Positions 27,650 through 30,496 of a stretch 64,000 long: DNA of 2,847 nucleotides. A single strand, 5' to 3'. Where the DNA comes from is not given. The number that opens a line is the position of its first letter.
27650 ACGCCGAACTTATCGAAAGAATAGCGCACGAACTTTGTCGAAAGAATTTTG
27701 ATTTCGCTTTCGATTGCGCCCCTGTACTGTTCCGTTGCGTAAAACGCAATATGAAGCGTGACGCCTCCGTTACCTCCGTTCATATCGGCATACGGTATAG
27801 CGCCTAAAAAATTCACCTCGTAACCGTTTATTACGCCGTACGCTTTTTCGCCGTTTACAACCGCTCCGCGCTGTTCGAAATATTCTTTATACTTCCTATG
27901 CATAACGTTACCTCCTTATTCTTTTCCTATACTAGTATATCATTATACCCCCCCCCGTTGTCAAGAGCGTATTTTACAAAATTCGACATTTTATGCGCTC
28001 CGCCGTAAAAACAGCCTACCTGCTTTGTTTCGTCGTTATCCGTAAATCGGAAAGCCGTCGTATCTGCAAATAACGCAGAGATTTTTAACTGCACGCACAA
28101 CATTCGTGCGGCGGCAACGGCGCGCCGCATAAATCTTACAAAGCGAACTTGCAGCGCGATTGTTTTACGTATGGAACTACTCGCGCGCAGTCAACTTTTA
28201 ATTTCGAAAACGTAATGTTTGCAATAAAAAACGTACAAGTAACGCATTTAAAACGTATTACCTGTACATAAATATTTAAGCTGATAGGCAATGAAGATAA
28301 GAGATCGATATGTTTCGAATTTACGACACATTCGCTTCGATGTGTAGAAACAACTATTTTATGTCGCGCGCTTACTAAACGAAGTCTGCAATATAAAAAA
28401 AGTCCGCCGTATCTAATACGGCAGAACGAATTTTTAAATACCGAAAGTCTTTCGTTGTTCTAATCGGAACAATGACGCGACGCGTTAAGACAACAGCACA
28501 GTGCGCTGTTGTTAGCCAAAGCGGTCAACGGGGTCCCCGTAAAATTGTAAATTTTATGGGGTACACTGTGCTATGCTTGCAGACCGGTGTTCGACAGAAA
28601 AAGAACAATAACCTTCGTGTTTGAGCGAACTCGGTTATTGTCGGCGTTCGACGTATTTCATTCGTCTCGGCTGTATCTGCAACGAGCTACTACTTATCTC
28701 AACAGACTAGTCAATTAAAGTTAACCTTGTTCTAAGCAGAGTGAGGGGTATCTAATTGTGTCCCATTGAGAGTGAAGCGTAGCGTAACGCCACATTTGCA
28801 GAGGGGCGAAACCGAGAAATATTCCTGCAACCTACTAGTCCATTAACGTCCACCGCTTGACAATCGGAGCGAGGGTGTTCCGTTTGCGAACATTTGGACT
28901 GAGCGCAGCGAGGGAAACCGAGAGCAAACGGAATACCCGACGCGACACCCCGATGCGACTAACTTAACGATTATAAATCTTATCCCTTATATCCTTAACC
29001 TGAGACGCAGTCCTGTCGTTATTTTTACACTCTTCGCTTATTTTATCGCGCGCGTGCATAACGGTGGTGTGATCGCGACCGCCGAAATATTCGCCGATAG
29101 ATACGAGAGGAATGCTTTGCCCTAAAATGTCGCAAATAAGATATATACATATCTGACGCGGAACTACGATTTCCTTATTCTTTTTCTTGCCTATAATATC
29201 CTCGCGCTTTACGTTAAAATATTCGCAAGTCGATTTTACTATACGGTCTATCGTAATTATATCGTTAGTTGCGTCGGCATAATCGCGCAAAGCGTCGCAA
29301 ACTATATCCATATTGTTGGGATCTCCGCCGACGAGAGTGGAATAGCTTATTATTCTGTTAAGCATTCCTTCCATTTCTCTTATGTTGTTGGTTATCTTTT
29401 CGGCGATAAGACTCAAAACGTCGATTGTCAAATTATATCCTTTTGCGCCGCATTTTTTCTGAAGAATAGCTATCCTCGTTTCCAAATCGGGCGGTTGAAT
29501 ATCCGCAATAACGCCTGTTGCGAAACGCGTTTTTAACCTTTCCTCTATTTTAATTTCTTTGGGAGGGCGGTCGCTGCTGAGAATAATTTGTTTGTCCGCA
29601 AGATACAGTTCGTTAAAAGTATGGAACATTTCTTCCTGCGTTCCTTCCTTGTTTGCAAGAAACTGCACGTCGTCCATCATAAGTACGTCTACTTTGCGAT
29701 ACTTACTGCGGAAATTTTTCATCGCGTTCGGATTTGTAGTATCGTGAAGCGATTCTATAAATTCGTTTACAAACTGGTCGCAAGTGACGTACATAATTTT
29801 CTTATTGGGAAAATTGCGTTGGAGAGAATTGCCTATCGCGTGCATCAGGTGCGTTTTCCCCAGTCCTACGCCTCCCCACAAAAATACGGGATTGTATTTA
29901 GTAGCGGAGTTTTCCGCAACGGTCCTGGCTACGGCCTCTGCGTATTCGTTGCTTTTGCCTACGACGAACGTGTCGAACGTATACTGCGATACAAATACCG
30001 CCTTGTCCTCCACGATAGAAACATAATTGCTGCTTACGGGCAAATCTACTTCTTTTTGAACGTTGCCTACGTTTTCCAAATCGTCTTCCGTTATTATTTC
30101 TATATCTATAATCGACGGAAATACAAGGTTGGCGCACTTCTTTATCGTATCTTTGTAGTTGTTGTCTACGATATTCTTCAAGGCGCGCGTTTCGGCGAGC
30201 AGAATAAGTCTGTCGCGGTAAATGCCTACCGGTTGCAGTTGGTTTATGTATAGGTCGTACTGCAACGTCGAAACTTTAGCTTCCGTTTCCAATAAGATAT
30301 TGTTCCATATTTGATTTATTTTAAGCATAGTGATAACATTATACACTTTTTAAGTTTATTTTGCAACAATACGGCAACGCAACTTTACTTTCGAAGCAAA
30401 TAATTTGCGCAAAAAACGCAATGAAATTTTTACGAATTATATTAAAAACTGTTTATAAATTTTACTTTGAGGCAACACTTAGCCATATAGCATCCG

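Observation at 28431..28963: About 530 nt of ORF-free, helix-dense sequence next to dnaA: candidate large structured RNA of unknown class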

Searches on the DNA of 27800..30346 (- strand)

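Call 4: search_rna_families(source=window, start=28100, end=29100, threshold=evalue, max_evalue=10, show_alignments=3)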
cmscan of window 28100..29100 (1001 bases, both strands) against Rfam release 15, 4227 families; matches with E-value up to 10: 1.
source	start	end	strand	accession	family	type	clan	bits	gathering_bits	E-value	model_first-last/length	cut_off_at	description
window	28274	28312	+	RF03012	Mu-gpT-DE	Gene; sRNA;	-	12.6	49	9.8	1-53/53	no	Mu-gpT-DE RNA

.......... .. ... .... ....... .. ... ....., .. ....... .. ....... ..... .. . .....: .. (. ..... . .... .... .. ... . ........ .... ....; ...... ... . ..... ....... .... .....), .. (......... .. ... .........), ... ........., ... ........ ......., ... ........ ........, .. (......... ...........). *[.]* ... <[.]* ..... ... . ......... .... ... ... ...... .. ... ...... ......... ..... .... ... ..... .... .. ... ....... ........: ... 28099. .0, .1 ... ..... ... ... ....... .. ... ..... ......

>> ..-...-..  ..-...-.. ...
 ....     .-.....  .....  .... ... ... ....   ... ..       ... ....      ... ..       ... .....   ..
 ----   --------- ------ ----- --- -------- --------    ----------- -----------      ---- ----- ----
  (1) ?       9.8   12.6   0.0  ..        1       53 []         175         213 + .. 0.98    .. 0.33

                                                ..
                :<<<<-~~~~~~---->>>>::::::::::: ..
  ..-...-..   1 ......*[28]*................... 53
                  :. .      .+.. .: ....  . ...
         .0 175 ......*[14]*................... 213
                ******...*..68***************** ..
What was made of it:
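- On Large ornate RNAs (OLE, ROOL, GOLLD, raiA, HEARO) and all other Rfam 15 families: Nothing relevant at E up to 10 in 28100-29100 (call 4).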

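Call 37: search_dna_similar(query=window:28380-28990:-, collection=phages, mode=distant, max_evalue=0.01)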
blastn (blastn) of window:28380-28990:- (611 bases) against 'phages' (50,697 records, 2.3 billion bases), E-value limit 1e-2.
Records with a match: 1; places in all: 1; records where one place covers at least 80% of the query: 0.
Best place of each record, by identity: 90-95% 1.
By first word of the organism name: Bacteriophage 1.
By host as written in the record: - 1.
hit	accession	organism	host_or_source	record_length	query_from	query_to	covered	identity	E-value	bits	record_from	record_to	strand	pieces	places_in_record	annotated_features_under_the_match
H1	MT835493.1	Bacteriophage sp.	human fecal samples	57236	469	510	7%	90.5%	3e-4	52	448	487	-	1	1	record has no annotation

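Call 75: search_with_rna_model(model_id=R1, sources=[L001, L002, L003, L004, L005, L006, L007, L008, L009, L010, L011, L012, L013, L014, L015, L016, L017, L018, L019, L020, L021, L022, L023, L024, L025, L026, L027, L028, L029, L030, L031, L032, L033, L034, L035, L036, L037, L038, L039, L040, L041, L042, L043, L044, L045, L046, L047, L048, L049, L050, L051, L052, L053, L054, L055, L056, L057, L058, L059, L060, L061, L062, L063, L064, L065, L066, L067, L068, L069, L070, L071, L072, L073, L074, L075, L076, L077, L078, L079, L080], max_evalue=0.01)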
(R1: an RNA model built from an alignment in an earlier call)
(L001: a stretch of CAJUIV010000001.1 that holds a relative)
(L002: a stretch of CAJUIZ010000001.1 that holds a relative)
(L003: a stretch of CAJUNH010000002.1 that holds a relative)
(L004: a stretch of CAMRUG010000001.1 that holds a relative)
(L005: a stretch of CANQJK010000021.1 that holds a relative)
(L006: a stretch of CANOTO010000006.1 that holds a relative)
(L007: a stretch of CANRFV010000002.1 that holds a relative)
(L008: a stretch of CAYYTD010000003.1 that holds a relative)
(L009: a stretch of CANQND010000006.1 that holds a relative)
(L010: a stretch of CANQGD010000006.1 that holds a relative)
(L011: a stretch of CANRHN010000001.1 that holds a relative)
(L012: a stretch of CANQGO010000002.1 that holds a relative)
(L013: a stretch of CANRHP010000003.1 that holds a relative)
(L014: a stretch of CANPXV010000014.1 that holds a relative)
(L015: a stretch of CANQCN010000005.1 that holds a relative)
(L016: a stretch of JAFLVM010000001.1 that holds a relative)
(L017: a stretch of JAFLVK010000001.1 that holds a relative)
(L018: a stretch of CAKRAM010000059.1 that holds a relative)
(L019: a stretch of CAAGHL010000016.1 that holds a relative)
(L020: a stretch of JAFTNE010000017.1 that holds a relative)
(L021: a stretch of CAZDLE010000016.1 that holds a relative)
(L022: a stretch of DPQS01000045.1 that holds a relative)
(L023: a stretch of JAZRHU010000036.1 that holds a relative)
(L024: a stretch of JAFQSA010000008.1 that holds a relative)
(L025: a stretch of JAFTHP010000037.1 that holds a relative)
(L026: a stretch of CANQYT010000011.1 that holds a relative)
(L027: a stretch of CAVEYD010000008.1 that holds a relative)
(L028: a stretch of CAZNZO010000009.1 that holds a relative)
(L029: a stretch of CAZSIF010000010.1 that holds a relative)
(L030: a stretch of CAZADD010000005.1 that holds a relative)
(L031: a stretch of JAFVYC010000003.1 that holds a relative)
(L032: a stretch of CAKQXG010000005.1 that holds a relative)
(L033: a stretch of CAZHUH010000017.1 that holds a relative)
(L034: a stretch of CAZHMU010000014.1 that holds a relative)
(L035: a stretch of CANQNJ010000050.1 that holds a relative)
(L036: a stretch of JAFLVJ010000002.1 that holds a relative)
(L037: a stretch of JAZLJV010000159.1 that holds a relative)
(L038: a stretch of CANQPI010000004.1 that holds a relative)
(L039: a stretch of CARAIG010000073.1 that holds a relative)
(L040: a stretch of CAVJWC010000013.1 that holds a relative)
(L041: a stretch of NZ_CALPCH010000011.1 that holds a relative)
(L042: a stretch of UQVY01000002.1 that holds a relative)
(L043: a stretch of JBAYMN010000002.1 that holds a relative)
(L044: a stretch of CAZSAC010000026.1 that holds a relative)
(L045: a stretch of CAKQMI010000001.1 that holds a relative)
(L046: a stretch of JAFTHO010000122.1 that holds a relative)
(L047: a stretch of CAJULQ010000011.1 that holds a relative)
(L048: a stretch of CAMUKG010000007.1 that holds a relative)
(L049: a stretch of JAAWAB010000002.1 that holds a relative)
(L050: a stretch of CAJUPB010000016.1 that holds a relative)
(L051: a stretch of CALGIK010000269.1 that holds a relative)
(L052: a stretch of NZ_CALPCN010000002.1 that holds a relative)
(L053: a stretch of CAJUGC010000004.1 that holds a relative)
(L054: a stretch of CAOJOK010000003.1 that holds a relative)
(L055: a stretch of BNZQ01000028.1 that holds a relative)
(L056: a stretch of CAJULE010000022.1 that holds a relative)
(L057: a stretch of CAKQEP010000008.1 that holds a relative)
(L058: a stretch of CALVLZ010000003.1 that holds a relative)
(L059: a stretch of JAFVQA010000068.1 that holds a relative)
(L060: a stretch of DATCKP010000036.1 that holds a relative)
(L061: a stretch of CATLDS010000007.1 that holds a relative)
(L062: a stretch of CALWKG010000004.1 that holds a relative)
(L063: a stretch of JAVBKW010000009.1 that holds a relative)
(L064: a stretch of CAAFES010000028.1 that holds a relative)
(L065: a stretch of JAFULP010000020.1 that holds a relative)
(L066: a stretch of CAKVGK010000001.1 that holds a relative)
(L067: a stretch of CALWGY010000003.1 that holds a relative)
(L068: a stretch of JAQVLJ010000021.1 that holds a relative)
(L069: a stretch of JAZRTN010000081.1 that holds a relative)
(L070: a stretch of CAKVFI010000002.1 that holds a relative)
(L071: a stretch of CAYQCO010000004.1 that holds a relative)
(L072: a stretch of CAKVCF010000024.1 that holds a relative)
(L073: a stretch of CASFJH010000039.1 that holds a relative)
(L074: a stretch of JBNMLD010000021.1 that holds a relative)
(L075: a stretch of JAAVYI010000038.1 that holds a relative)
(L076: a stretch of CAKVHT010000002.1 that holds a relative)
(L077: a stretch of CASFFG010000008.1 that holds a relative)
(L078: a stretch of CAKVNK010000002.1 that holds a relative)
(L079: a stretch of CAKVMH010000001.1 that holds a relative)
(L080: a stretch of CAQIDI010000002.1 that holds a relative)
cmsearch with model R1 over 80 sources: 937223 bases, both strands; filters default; matches with E-value up to 0.01: 8.
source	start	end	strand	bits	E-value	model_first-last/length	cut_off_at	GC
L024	722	804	+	83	5.2e-17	1-82/82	no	0.6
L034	5382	5464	+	77.8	9.4e-16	1-82/82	no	0.55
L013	12800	12879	+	73.6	1e-14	1-82/82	no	0.55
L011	10215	10293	-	56.2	1.6e-10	1-82/82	no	0.56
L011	10483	10561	-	55.6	2.3e-10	1-82/82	no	0.56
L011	10641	10719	-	55.6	2.3e-10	1-82/82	no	0.56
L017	10214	10292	-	45.7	5.6e-08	1-82/82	no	0.58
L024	7667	7789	+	43.6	1.8e-07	1-82/82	no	0.65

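Call 76: search_with_rna_model(model_id=R1, source=L024, start=7300, end=8300, max_evalue=1, show_alignments=2, filters=off)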
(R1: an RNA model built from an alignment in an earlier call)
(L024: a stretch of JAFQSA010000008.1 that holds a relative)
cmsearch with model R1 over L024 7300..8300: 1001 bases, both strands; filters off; matches with E-value up to 1: 2.
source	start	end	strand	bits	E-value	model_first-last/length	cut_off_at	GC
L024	7690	7789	+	28.2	1e-06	23-82/82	no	0.65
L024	8015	8046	-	6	0.24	43-71/82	no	0.22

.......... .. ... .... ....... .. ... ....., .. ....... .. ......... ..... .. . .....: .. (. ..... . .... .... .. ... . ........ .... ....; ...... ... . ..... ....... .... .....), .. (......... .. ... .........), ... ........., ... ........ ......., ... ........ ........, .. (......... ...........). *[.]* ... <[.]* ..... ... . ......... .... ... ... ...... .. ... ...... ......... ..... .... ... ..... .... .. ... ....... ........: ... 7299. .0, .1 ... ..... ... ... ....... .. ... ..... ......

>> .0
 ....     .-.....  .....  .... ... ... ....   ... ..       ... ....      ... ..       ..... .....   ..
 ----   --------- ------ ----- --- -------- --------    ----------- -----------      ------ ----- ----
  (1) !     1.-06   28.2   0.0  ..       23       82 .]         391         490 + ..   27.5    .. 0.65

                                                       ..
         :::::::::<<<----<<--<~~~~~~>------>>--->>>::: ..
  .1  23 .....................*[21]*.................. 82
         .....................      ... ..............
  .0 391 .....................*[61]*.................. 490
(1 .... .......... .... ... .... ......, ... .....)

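Call 89: search_dna_similar(query=window:28380-28990:-, collection=plasmids, mode=distant, max_evalue=0.01)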
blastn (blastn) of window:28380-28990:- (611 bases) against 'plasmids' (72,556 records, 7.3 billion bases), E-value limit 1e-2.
No match.
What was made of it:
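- Tried and rejected: Phage and plasmid BLAST (calls 37, 89): only the module matches, in one unannotated phage record.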

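Call 94: search_with_rna_model(model_id=R1, source=window, start=27800, end=29100, filters=off, max_evalue=10)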
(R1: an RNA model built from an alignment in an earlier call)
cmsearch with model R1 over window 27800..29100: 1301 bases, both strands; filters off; matches with E-value up to 10: 13.
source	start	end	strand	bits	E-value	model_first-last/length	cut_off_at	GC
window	28473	28554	-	67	5.5e-16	1-82/82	no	0.5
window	27990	28065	+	7.2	0.16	1-82/82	no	0.47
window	28490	28512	+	5.5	0.42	43-65/82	no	0.52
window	28118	28177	-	5.1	0.5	1-82/82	no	0.5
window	27808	27873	+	4.7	0.64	1-82/82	no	0.5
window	28303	28371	+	4.7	0.65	1-82/82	no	0.41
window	29006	29053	+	3.4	1.3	1-82/82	no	0.46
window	29050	29088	-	3.1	1.5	1-82/82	no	0.62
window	28802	28840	-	2.6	2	1-82/82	no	0.49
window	28871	28950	-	2.2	2.6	1-82/82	no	0.59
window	28362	28401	-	2.1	2.7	1-82/82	no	0.38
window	28955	29001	+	1.3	4.2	1-82/82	no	0.32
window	28079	28132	+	1.1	4.7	1-82/82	no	0.56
